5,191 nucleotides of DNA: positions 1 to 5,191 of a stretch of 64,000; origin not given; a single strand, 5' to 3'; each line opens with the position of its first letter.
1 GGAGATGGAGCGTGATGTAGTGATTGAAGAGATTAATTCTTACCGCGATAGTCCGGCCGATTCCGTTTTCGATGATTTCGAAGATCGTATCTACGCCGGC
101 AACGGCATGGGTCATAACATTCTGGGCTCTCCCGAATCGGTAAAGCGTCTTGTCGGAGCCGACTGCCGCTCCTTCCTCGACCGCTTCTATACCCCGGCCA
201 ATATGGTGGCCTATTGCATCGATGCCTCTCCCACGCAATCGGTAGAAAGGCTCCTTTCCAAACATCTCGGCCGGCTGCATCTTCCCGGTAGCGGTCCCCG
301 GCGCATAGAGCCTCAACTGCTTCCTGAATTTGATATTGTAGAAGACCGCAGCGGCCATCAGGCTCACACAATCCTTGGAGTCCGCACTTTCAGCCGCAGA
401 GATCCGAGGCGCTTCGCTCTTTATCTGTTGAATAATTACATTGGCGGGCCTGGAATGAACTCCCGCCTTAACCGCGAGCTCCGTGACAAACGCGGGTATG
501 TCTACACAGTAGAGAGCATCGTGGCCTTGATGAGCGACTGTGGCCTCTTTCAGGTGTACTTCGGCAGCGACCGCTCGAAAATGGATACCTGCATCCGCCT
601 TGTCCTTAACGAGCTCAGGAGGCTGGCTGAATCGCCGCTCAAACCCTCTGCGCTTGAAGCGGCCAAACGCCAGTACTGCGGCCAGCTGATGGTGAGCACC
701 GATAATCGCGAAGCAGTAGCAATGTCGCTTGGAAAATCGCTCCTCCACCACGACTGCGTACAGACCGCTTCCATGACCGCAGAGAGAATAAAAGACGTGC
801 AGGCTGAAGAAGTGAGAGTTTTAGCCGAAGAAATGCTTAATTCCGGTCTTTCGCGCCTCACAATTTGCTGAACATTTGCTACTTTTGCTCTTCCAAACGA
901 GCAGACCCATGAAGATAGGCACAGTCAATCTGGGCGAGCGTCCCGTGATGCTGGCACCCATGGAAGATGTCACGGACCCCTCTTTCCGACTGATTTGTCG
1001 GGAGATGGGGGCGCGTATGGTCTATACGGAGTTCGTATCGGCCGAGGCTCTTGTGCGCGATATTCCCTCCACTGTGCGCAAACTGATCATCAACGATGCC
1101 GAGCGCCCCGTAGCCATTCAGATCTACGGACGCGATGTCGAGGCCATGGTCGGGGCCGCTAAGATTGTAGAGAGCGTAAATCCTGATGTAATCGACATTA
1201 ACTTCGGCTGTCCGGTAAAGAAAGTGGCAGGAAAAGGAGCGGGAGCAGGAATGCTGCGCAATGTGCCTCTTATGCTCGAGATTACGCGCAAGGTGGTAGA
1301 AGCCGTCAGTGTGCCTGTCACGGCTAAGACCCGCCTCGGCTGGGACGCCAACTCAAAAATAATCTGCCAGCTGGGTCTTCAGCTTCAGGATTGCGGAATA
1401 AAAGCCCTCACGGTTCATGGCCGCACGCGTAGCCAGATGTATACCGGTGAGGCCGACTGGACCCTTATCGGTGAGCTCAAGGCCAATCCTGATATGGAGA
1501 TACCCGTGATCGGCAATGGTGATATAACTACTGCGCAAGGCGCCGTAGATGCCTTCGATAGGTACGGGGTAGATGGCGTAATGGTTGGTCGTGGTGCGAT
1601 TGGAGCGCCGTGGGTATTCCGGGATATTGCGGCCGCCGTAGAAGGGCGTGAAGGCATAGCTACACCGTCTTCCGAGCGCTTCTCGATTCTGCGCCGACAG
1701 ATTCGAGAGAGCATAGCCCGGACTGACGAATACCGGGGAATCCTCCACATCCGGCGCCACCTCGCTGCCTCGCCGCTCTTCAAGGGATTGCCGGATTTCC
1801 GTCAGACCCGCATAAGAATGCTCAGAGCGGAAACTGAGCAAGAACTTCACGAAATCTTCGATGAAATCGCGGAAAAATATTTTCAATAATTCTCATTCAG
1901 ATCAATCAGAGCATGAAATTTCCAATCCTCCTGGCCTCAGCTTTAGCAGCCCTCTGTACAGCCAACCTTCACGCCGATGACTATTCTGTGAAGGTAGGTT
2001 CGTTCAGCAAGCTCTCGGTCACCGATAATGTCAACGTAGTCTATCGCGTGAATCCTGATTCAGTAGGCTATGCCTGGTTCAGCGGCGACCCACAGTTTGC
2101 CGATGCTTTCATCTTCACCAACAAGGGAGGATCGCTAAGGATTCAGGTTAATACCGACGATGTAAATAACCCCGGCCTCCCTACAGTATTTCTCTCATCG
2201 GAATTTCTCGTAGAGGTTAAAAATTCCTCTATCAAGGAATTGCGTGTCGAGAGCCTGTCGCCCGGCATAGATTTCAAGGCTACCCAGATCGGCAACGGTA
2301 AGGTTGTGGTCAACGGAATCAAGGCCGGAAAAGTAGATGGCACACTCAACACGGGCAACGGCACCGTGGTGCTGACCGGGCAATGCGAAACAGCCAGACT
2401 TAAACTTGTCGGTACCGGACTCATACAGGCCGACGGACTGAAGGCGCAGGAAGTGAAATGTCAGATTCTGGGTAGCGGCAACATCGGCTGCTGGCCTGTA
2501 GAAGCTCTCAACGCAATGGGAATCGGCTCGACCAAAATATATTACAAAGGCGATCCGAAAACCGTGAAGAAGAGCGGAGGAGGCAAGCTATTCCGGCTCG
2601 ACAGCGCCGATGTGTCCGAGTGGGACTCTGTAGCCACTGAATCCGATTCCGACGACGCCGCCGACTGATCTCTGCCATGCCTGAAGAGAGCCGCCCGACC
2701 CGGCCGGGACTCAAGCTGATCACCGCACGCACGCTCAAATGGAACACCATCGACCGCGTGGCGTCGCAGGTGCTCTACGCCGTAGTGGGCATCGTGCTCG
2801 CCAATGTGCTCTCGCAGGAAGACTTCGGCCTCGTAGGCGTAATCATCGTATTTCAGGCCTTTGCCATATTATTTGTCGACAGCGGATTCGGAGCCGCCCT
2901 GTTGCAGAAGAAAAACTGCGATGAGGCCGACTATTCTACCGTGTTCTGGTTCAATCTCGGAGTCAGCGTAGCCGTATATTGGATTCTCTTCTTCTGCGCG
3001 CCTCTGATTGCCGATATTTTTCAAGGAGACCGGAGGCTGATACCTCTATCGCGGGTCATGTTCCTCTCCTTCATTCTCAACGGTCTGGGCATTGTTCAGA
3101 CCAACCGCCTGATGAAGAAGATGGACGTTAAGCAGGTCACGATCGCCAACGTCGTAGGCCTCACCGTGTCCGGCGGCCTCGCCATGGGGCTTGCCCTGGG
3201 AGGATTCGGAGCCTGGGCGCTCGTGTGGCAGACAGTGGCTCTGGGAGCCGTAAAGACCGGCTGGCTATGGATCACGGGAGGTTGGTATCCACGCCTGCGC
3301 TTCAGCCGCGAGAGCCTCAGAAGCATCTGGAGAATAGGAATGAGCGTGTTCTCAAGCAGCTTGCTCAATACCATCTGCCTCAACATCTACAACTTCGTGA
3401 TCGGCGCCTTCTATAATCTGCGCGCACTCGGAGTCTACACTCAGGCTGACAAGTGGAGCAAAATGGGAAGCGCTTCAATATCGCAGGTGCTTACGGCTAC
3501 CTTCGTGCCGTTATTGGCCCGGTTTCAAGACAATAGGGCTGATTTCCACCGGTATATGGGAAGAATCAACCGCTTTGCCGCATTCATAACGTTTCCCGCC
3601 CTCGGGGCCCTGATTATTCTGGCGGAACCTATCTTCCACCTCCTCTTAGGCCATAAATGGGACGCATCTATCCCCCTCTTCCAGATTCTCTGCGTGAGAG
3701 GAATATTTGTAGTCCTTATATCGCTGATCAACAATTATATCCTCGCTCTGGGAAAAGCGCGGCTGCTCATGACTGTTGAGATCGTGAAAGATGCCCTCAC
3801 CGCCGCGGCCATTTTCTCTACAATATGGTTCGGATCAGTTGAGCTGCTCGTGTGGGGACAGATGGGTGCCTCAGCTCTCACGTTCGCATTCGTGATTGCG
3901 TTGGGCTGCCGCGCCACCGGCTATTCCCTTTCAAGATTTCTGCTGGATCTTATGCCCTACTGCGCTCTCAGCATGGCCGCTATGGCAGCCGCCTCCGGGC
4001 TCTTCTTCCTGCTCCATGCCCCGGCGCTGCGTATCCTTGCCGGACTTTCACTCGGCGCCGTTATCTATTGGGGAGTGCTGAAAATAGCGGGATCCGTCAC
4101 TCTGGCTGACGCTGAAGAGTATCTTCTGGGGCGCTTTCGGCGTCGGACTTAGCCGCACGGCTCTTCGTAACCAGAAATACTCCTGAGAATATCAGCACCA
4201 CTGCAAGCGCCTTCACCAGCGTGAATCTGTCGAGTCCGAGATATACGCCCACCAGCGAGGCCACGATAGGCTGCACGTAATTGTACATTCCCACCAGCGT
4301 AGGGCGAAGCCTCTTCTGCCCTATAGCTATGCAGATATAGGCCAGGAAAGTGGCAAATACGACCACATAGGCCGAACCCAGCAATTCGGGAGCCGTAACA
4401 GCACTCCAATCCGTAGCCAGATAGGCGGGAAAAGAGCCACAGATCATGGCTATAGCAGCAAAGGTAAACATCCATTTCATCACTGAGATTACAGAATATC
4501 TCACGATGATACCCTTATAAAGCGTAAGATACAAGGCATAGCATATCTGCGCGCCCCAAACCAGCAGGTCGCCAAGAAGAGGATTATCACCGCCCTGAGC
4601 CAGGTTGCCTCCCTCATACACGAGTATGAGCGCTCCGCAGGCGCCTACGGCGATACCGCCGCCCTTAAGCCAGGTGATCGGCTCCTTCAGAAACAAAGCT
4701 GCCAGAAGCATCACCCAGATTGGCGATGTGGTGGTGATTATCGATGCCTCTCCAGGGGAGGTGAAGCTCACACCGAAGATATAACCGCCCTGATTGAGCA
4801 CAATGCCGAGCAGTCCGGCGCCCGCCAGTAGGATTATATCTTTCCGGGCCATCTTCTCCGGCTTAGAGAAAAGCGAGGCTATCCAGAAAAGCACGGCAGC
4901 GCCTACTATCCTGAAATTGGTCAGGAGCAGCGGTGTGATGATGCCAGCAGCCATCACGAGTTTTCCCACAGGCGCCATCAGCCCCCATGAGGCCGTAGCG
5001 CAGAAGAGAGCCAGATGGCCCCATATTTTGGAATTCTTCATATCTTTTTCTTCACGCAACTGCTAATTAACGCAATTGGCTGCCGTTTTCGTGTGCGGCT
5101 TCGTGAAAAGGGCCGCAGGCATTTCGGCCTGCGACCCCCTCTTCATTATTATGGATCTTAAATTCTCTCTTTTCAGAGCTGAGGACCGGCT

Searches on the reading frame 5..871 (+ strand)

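Call 47: search_protein_families(library=pfam, proteins=[window:5-871:+], max_evalue=1e-8)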
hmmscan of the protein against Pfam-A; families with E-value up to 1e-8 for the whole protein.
window:5-871:+ (288 aa): 1 family
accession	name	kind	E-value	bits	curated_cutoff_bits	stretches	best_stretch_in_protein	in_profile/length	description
PF05193.26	Peptidase_M16_C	-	1.1e-29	104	23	1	53-224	6-181/181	Peptidase M16 inactive domain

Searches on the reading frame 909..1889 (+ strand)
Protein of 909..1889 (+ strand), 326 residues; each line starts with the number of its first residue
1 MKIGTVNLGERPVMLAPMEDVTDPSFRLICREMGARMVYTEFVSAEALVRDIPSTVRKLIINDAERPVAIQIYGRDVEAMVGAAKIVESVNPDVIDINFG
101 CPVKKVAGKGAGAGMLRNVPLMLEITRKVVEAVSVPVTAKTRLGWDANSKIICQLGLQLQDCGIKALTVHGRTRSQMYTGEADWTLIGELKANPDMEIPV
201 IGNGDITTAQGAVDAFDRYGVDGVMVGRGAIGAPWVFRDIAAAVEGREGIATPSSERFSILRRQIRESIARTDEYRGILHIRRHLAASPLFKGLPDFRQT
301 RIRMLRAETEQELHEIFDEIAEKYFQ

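Call 47: search_protein_families(library=pfam, proteins=[window:909-1889:+], max_evalue=1e-8)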
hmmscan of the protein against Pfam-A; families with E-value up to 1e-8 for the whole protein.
window:909-1889:+ (326 aa): 1 family
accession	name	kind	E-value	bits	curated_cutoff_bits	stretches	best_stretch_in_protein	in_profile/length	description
PF01207.24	Dus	-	3.9e-83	279.6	20.4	1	14-313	1-298/311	Dihydrouridine synthase (Dus)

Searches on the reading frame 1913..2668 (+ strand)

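Call 47: search_protein_families(library=pfam, proteins=[window:1913-2668:+], max_evalue=1e-8)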
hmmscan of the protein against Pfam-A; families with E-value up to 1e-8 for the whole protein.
window:1913-2668:+ (251 aa): 1 family
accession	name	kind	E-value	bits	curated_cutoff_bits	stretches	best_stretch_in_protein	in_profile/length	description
PF10988.14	DUF2807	-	4.3e-20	72.7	24.2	1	31-215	2-181/181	Putative auto-transporter adhesin, head GIN domain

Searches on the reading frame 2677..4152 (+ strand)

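Call 47: search_protein_families(library=pfam, proteins=[window:2677-4152:+], max_evalue=1e-8)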
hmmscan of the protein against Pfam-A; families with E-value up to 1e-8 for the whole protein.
window:2677-4152:+ (491 aa): 2 families
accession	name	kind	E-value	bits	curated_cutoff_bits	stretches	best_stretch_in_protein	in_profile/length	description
PF13440.11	Polysacc_synt_3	-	5.6e-79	265.9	23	1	40-333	1-293/293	Polysaccharide biosynthesis protein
PF01943.22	Polysacc_synt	-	1.5e-30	107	28.2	1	23-284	8-274/274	Polysaccharide biosynthesis protein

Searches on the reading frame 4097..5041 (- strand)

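Call 47: search_protein_families(library=pfam, proteins=[window:4097-5041:-], max_evalue=1e-8)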
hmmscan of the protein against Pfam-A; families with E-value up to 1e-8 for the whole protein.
window:4097-5041:- (314 aa): 1 family
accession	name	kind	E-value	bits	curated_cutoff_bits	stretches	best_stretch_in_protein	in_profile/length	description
PF00892.27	EamA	-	5.1e-36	124.4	28.2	2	7-141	2-134/135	EamA-like transporter family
